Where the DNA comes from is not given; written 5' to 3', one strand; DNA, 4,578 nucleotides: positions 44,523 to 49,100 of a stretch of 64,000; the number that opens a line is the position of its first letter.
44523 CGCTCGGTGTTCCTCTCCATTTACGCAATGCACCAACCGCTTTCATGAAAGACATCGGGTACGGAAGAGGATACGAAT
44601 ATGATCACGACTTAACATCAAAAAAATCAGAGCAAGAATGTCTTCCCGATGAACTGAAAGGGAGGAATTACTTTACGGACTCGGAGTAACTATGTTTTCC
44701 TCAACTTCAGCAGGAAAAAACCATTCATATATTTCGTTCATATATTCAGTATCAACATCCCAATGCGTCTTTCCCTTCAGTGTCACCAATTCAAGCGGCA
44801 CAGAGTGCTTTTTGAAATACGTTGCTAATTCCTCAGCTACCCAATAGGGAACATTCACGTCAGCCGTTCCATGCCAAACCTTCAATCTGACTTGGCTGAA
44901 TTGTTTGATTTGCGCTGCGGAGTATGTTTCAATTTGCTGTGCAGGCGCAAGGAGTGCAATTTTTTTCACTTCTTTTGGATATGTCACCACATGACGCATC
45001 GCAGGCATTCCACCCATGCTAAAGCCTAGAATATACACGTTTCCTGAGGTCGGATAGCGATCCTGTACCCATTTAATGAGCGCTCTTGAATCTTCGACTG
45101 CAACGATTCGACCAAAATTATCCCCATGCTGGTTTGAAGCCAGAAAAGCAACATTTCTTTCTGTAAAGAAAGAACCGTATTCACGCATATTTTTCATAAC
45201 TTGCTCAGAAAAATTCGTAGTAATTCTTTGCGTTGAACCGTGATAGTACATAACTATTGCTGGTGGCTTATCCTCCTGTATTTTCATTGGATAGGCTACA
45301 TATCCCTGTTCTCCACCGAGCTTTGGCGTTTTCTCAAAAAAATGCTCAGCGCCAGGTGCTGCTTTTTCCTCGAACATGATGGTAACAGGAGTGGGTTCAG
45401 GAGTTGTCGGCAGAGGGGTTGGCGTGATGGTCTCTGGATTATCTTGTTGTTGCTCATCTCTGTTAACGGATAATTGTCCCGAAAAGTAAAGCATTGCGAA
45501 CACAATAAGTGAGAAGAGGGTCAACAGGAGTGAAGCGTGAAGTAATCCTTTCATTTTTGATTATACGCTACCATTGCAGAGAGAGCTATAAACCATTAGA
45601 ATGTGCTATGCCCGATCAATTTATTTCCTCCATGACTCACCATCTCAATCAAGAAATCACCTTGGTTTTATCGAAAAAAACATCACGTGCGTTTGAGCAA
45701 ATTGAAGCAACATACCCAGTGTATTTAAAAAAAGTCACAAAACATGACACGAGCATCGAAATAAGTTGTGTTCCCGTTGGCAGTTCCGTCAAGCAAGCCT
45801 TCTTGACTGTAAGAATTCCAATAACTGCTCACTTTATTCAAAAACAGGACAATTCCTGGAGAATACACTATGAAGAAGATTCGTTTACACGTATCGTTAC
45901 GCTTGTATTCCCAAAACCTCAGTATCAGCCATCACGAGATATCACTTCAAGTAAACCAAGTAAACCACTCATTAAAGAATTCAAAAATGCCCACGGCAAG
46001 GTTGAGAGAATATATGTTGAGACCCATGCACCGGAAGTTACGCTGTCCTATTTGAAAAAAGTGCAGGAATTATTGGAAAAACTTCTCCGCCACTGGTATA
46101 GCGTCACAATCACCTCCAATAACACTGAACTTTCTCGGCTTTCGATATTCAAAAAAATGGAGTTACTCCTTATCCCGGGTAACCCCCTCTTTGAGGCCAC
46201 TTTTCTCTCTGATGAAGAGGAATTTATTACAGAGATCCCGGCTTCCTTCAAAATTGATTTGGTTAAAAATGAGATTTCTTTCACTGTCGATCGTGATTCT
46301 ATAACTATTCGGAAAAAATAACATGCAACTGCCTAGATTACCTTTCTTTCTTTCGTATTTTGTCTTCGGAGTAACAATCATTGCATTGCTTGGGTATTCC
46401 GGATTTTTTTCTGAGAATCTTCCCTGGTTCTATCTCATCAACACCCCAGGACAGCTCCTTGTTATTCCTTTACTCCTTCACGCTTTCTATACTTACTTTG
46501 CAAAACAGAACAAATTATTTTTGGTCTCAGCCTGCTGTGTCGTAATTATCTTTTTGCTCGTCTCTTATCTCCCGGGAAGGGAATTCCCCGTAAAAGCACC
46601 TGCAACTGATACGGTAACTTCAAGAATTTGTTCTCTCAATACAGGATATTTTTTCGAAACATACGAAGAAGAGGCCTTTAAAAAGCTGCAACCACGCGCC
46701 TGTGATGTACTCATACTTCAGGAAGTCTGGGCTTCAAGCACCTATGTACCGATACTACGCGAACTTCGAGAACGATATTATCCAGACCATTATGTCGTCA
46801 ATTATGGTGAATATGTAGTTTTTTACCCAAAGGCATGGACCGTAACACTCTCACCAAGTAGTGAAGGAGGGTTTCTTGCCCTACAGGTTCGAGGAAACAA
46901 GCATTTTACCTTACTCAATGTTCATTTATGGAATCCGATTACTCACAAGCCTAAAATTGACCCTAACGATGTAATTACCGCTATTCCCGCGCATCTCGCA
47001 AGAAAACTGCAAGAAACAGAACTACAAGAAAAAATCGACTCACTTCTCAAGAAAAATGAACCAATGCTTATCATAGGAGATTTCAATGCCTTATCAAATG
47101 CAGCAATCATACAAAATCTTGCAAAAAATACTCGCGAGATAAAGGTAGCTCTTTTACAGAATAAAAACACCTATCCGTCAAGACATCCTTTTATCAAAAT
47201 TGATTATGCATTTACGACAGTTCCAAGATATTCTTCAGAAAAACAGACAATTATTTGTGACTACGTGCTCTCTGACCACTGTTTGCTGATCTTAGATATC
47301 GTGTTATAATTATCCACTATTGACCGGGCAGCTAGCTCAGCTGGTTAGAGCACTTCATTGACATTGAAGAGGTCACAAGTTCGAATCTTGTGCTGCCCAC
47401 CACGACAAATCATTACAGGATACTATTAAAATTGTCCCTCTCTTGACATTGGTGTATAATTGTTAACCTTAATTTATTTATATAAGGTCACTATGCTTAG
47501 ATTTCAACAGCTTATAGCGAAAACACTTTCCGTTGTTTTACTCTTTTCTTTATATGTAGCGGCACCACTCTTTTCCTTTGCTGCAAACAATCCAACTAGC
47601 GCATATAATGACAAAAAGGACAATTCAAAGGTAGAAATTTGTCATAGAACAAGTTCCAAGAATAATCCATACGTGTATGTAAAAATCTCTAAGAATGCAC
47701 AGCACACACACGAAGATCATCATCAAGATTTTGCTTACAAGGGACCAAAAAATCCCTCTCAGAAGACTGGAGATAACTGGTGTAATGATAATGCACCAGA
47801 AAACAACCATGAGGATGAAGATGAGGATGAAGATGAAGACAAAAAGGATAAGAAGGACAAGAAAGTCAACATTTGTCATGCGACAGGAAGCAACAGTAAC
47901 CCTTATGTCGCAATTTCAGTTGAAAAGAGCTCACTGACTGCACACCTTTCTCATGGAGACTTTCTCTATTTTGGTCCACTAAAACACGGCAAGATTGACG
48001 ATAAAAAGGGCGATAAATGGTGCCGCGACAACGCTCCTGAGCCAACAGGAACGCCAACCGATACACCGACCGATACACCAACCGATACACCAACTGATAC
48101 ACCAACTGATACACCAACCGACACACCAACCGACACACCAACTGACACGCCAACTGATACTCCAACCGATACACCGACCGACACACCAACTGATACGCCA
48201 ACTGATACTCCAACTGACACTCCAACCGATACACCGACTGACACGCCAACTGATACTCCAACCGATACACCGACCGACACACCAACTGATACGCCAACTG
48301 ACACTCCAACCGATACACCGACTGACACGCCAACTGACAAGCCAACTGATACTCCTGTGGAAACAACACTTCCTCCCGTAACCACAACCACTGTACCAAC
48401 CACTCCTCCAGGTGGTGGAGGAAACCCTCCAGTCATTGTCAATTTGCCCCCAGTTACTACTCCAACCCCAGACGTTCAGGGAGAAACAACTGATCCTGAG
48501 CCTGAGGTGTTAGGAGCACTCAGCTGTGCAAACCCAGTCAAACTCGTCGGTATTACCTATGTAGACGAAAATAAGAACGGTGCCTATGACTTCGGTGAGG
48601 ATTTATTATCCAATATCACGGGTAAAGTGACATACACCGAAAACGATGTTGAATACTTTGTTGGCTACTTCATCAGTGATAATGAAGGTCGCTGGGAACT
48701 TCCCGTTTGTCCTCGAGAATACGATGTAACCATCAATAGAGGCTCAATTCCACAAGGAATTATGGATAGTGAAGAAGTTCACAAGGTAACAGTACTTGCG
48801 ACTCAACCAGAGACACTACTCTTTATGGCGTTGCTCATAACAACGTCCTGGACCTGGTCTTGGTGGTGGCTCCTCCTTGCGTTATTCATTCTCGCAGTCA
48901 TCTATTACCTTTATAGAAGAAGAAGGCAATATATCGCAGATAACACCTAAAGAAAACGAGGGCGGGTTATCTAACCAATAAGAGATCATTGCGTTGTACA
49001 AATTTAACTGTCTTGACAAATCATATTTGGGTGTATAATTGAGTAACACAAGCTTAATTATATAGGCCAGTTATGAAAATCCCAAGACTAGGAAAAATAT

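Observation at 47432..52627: Tandem pair of paralogous giant surface proteins sharing promoter core, N-terminal ICH modules and a C-terminal SdrD-B-like domain plus W-rich membrane anchor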

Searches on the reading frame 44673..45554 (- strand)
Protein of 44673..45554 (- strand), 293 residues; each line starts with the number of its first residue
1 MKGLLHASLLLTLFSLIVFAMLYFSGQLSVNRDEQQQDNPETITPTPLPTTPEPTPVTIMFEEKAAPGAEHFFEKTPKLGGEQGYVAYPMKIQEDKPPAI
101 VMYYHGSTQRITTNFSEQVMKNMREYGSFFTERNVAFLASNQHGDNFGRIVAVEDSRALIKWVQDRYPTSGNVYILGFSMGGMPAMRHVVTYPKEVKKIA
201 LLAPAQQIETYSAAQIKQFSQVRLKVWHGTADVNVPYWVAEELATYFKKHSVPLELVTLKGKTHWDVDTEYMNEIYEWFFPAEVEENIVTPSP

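Call 57: search_protein_families(library=pfam, proteins=[window:44673-45554:-], max_evalue=0.001)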
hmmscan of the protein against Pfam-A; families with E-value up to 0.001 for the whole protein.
window:44673-45554:- (293 aa): 7 families
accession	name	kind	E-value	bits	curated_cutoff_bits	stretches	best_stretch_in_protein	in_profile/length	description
PF12146.15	Hydrolase_4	-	1.4e-10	41.4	27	1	152-222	58-129/239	Serine aminopeptidase, S33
PF02230.22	Abhydrolase_2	-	5.4e-08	33.4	23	1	157-276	91-210/217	Phospholipase/Carboxylesterase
PF00561.26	Abhydrolase_1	-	2.1e-07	31.3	25.8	1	152-232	51-125/245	alpha/beta hydrolase fold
PF00326.27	Peptidase_S9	-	2.6e-07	30.8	22.6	1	208-275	132-198/213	Prolyl oligopeptidase family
PF00756.26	Esterase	-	1.3e-05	25.6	22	1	159-234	102-154/251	Putative esterase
PF01738.24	DLH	-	0.00023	21.2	21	1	151-264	76-186/217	Dienelactone hydrolase family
PF09752.15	ABHD18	-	0.00024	20.8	21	1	152-217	158-221/351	Alpha/beta hydrolase domain containing 18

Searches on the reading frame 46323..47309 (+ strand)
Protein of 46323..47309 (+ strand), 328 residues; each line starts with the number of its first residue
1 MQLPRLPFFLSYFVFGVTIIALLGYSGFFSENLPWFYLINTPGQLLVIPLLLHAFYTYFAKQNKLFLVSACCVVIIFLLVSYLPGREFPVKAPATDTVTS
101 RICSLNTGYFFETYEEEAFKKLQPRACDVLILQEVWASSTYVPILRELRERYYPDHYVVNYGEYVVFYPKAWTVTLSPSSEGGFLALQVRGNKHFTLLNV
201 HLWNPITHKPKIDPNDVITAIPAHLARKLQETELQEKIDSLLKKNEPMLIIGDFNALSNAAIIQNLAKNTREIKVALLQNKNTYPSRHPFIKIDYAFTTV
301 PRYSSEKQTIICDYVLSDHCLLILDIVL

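Call 57: search_protein_families(library=pfam, proteins=[window:46323-47309:+], max_evalue=0.001)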
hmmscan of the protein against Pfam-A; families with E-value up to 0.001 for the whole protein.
window:46323-47309:+ (328 aa): 1 family
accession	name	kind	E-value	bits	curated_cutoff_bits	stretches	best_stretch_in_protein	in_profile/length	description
PF03372.29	Exo_endo_phos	-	3.8e-10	40.3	24.5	1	119-319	26-225/225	Endonuclease/Exonuclease/phosphatase family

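Call 92: find_encoding_contigs(protein=window:46323-47309:+, flank=4000, max_places=8)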
Protein window:46323-47309:+ (328 aa): 1 contig read that carries it; 1 place shown.
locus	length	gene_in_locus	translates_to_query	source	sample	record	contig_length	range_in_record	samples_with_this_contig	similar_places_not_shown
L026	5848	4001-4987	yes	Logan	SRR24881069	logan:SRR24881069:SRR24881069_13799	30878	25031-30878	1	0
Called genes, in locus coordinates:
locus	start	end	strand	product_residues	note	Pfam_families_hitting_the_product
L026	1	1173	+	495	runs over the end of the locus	PF02788:RuBisCO_large_N, PF00016:RuBisCO_large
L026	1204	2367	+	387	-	PF00158:Sigma54_activat (faint), PF05496:RuvB_N, PF05673:DUF815 (faint), PF00004:AAA, PF07728:AAA_5 (weak), PF13173:AAA_14 (weak), PF16193:AAA_assoc_2, PF12002:MgsA_C, +1 more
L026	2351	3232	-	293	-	PF00561:Abhydrolase_1 (weak), PF00326:Peptidase_S9 (faint), PF02230:Abhydrolase_2, PF00756:Esterase (weak), PF12146:Hydrolase_4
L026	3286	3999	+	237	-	-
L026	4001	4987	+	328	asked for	PF03372:Exo_endo_phos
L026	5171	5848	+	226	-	?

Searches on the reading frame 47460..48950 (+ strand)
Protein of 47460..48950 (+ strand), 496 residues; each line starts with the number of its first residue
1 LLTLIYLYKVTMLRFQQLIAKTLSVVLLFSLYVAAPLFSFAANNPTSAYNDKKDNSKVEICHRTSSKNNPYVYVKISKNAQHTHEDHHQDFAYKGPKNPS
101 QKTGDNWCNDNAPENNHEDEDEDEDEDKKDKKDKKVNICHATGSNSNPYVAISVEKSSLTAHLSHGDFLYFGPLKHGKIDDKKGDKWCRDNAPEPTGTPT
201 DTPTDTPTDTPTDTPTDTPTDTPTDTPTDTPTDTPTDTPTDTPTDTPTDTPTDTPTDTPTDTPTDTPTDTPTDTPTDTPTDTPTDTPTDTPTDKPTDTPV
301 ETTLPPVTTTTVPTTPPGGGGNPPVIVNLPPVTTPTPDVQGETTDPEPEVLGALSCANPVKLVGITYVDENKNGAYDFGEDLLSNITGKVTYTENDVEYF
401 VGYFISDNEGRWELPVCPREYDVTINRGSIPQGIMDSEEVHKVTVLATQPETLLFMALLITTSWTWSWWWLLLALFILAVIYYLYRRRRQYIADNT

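Call 5: search_protein_families(library=pfam, proteins=[window:47460-48950:+], max_evalue=1)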
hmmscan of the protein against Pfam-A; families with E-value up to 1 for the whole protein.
window:47460-48950:+ (496 aa): 5 families
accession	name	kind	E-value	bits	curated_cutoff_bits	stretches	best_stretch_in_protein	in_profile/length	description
PF07291.16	MauE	-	0.053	14.3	27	1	451-489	56-96/128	Methylamine utilisation protein MauE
PF04886.17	PT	-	0.12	12.4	26.2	0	313-317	22-26/36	PT disordered repeat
PF20394.4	DUF6688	-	0.19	11.8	26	1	449-482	181-214/248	DUF6688 N-terminal domain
PF05545.16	FixQ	-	0.36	11.2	29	1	467-489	12-34/49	Cbb3-type cytochrome oxidase component FixQ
PF13567.11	DUF4131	-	0.71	10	31.6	0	464-489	2-29/165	Domain of unknown function (DUF4131)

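Call 8: search_protein_families(library=ncbifam, proteins=[window:47493-48950:+], max_evalue=1)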
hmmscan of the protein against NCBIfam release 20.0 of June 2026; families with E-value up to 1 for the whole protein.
window:47493-48950:+ (485 aa): 4 families
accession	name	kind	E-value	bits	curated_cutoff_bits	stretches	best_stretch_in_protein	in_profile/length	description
NF012181.0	MSCRAMM_SdrD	exception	0.0014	16.1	2500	2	189-286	1190-1319/1379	MSCRAMM family adhesin SdrD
NF033507.3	Loki-CTERM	subfamily_domain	0.1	12.9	19.9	1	459-478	7-26/27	Loki-CTERM sorting domain-containing protein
TIGR03901.2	MYXO-CTERM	domain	0.45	10.9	20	0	459-478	18-33/34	MYXO-CTERM sorting domain-containing protein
NF045529.2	Heimdall-CTERM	domain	0.87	10.1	24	0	460-478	7-25/26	Heimdall-CTERM domain-containing surface protein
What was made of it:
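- On Sortase substrates (LPXTG cell-wall anchor, TIGR01167 / PF00746): No LPXTG_anchor hit in NCBIfam or Pfam (calls 5, 8).
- NCBIfam C-terminal sorting models are all below threshold (call 8). There are weak, sub-threshold hits to Loki-, MYXO- and Heimdall-CTERM models (call 8). All NCBIfam sorting-domain hits are below their cut-offs and occur only in gene 1 (call 8).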

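Call 84: find_encoding_contigs(protein=window:47493-48950:+, flank=3000, max_places=4)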
Protein window:47493-48950:+ (485 aa): no gene with exactly this product is on record in the collection.
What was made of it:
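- Tried and rejected: Exact look-up of gene 1's product found nothing on record, because short-read assemblies break in the repeat (call 84).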

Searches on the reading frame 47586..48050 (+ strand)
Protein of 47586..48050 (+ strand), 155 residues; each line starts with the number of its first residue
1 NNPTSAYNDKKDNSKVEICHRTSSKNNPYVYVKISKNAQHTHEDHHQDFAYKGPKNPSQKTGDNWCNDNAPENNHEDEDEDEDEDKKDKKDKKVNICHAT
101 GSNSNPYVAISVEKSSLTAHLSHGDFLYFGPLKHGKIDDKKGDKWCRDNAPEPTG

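Call 9: find_homologous_proteins(query=window:47586-48050:+, max_evalue=0.01)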
Query seq(155 aa): 1562 candidates shared short words with the query, none scored E <= 0.01.
